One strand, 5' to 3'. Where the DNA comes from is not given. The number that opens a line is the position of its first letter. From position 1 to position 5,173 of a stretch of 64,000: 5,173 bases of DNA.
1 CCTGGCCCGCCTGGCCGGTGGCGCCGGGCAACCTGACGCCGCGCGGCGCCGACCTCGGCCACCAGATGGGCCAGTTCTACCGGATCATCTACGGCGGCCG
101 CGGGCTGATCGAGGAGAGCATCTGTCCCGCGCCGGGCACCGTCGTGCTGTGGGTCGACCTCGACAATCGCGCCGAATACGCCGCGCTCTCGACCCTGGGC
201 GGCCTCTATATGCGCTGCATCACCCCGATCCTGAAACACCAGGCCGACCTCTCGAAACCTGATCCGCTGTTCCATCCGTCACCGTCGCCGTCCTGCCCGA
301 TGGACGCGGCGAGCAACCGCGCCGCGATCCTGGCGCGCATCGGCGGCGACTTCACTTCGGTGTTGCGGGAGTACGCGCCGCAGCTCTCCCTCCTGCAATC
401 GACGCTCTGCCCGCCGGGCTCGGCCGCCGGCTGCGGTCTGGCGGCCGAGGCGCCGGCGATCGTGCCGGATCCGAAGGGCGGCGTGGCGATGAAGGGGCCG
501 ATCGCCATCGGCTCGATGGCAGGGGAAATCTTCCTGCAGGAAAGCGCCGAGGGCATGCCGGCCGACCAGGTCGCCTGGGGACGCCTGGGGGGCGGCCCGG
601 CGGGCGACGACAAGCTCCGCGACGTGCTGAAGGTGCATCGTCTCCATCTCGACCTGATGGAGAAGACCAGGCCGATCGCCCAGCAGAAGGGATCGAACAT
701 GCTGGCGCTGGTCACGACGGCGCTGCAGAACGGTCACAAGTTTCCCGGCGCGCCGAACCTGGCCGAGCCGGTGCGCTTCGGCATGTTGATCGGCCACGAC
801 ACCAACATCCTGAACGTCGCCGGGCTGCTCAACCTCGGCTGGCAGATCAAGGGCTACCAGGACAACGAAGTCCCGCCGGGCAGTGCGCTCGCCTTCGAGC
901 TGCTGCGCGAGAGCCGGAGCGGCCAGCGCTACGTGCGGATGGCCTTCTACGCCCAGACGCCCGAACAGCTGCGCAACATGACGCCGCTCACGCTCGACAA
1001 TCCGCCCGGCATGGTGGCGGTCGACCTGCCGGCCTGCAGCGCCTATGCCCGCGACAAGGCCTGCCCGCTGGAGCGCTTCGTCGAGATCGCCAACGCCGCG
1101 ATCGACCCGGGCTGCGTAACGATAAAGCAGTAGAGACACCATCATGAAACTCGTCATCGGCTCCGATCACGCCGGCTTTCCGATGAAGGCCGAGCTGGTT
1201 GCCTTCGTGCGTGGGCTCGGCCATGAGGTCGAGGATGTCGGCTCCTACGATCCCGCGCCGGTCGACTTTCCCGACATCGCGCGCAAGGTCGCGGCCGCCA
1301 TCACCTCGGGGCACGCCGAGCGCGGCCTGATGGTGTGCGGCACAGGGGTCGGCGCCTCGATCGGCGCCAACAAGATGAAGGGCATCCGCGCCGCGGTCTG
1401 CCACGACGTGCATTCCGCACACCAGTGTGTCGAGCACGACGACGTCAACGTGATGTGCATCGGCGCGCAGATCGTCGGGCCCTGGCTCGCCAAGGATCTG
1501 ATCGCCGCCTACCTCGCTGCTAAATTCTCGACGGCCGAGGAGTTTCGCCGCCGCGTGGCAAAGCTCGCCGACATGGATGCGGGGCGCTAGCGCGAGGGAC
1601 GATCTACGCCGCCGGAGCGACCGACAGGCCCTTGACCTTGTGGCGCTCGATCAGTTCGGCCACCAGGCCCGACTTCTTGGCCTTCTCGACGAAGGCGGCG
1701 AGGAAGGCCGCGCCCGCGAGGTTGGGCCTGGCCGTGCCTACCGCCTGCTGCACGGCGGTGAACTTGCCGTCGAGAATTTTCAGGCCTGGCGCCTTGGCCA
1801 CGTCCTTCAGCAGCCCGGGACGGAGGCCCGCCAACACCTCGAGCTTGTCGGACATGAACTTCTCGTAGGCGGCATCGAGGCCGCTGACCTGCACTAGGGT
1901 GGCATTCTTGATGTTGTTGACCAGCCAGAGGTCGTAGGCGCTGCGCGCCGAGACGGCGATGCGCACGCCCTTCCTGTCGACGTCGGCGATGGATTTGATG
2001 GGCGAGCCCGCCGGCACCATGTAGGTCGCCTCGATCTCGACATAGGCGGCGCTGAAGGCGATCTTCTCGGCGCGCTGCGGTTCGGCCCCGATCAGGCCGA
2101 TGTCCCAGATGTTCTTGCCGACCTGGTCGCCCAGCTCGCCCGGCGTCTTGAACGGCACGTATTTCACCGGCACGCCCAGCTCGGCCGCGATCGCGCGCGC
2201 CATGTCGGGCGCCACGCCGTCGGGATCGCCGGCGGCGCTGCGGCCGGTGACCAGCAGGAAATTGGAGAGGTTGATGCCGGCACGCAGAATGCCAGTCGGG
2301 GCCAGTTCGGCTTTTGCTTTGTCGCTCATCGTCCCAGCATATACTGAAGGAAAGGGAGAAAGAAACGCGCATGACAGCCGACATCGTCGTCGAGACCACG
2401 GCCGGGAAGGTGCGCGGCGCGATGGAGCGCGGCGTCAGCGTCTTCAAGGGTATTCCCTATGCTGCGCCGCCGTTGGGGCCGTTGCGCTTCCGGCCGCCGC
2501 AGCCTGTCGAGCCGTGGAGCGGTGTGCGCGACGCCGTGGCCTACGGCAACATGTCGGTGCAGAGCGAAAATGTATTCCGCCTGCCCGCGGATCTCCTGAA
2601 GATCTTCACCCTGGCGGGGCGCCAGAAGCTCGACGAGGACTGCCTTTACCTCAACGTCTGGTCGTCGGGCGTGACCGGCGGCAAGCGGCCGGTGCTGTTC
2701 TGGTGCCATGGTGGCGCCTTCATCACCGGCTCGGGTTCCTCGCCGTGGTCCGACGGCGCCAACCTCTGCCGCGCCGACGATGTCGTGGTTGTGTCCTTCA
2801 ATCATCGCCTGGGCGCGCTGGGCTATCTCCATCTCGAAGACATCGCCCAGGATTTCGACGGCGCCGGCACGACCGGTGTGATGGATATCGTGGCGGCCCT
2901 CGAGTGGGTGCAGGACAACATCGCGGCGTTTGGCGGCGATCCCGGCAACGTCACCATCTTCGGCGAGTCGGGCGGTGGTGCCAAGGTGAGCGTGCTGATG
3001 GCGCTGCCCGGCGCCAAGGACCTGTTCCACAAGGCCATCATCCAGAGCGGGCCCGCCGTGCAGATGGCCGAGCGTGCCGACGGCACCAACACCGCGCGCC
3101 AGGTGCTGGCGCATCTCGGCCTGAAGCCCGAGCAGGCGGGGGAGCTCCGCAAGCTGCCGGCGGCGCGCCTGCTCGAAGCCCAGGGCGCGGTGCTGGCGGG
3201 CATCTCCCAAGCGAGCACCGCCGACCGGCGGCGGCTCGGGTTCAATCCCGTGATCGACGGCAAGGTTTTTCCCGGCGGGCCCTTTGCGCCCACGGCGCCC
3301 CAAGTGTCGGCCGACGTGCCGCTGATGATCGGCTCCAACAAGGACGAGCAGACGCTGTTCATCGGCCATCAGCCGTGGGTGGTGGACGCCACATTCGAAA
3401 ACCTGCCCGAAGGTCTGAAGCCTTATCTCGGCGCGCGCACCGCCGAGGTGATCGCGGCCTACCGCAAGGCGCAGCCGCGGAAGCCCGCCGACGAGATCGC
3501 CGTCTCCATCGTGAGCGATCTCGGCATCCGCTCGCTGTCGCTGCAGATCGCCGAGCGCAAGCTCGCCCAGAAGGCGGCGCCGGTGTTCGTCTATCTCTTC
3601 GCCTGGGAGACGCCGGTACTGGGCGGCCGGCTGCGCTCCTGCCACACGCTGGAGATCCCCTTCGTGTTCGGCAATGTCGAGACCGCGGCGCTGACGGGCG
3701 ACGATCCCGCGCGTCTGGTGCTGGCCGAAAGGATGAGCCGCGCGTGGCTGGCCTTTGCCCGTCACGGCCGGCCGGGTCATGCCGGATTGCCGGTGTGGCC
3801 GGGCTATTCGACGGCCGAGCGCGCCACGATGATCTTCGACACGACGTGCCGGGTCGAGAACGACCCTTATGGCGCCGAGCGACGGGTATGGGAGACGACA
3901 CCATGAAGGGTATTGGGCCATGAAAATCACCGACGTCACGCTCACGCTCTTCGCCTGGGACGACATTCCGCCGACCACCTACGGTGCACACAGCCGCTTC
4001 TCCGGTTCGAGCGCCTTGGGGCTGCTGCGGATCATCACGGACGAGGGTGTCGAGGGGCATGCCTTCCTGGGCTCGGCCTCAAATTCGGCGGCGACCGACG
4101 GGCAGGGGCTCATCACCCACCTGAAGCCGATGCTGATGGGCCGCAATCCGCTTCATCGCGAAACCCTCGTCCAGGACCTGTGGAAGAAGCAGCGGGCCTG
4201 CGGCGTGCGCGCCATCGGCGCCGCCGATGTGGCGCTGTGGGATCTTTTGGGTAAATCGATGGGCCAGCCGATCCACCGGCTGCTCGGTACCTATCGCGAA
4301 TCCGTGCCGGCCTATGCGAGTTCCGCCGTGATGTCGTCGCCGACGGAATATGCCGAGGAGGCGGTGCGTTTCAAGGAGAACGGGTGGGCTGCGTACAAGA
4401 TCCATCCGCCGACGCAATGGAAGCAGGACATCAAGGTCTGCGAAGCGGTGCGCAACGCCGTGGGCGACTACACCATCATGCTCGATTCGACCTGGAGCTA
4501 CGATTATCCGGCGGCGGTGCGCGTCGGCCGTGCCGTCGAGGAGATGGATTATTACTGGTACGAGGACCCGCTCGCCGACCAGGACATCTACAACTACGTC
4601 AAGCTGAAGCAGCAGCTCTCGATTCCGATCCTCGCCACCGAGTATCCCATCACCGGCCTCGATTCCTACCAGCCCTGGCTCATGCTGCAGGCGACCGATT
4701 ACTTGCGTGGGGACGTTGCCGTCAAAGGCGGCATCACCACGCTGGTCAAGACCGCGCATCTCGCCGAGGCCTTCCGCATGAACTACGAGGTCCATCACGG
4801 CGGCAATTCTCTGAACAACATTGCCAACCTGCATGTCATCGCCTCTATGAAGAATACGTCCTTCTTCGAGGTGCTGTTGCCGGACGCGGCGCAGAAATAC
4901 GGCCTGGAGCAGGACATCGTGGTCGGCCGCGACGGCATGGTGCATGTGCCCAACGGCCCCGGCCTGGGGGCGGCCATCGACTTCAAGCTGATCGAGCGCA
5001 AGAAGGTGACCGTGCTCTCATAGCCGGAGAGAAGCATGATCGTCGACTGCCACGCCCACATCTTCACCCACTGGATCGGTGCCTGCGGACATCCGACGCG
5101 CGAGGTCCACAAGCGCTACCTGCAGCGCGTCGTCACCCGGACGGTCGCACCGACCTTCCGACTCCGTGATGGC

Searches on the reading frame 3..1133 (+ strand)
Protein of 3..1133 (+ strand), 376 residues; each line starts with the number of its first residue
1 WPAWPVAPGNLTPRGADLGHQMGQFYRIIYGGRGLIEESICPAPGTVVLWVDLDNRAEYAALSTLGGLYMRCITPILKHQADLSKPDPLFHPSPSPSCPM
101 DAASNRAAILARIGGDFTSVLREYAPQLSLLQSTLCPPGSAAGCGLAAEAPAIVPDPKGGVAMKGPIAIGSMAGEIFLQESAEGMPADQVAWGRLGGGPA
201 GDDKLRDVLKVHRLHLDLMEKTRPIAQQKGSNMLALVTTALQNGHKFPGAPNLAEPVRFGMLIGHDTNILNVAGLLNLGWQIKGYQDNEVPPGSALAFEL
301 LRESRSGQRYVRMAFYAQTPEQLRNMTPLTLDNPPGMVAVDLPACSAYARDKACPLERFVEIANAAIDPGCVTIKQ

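Call 30: search_protein_families(library=pfam, proteins=[window:3-1133:+], max_evalue=0.0001)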
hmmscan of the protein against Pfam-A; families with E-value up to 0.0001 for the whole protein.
window:3-1133:+ (376 aa): 1 family
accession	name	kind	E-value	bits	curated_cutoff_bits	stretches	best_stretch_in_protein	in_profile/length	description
PF00328.27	His_Phos_2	-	1.4e-10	41.5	23.6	1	238-315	266-353/354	Histidine phosphatase superfamily (branch 2)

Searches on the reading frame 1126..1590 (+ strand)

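Call 30: search_protein_families(library=pfam, proteins=[window:1126-1590:+], max_evalue=0.0001)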
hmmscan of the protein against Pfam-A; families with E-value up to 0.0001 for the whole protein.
window:1126-1590:+ (154 aa): 1 family
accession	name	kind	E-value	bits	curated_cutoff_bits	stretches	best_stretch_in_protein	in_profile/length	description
PF02502.23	LacAB_rpiB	-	1e-48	165.3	24.7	1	10-147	2-138/138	Ribose/Galactose Isomerase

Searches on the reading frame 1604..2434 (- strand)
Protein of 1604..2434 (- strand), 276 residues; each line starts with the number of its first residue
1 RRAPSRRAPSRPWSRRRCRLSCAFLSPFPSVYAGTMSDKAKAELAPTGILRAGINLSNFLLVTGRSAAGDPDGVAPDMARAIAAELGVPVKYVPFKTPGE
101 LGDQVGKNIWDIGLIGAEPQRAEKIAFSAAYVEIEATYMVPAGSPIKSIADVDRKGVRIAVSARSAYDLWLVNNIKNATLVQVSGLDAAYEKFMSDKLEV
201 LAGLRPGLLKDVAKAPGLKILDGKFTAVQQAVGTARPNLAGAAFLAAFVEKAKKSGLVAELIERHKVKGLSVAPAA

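Call 30: search_protein_families(library=pfam, proteins=[window:1604-2434:-], max_evalue=0.0001)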
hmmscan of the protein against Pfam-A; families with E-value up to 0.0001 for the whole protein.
window:1604-2434:- (276 aa): 1 family
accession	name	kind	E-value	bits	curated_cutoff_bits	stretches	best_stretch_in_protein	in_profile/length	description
PF00497.25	SBP_bac_3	-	9.7e-12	45.2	26.4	1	67-264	17-128/132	Bacterial extracellular solute-binding proteins, family 3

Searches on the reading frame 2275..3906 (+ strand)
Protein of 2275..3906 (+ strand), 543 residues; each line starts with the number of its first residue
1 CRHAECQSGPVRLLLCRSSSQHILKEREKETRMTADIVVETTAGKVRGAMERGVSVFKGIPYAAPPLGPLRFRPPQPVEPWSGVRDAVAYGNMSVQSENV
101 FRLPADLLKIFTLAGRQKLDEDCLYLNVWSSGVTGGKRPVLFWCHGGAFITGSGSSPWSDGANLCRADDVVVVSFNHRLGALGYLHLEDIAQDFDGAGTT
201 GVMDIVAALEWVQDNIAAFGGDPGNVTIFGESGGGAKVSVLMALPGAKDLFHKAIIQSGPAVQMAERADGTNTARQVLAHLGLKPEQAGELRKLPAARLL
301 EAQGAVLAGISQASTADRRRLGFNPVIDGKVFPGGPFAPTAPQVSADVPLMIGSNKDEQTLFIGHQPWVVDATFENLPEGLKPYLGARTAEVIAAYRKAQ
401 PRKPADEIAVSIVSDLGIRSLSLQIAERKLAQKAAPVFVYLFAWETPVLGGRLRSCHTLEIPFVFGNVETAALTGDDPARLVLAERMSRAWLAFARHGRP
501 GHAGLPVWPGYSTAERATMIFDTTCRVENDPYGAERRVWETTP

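Call 30: search_protein_families(library=pfam, proteins=[window:2275-3906:+], max_evalue=0.0001)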
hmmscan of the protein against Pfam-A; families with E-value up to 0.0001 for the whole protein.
window:2275-3906:+ (543 aa): 3 families
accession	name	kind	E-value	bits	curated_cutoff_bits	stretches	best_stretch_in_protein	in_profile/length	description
PF00135.34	COesterase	-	2.9e-102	343.7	27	1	37-537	3-513/515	Carboxylesterase family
PF07859.19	Abhydrolase_3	-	4.5e-10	40.1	25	1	201-272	48-119/210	alpha/beta hydrolase fold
PF20434.5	BD-FAE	-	3.3e-07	30.5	26.8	1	133-254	8-118/215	BD-FAE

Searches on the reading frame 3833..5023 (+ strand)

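Call 30: search_protein_families(library=pfam, proteins=[window:3833-5023:+], max_evalue=0.0001)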
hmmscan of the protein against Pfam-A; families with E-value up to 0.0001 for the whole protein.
window:3833-5023:+ (396 aa): 2 families
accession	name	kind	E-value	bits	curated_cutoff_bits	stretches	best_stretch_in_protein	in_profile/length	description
PF13378.12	MR_MLE_C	-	1.1e-48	166.3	29.4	1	172-383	1-216/219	Enolase C-terminal domain-like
PF02746.21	MR_MLE_N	-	4.8e-14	53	22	1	60-152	26-117/117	Mandelate racemase / muconate lactonizing enzyme, N-terminal domain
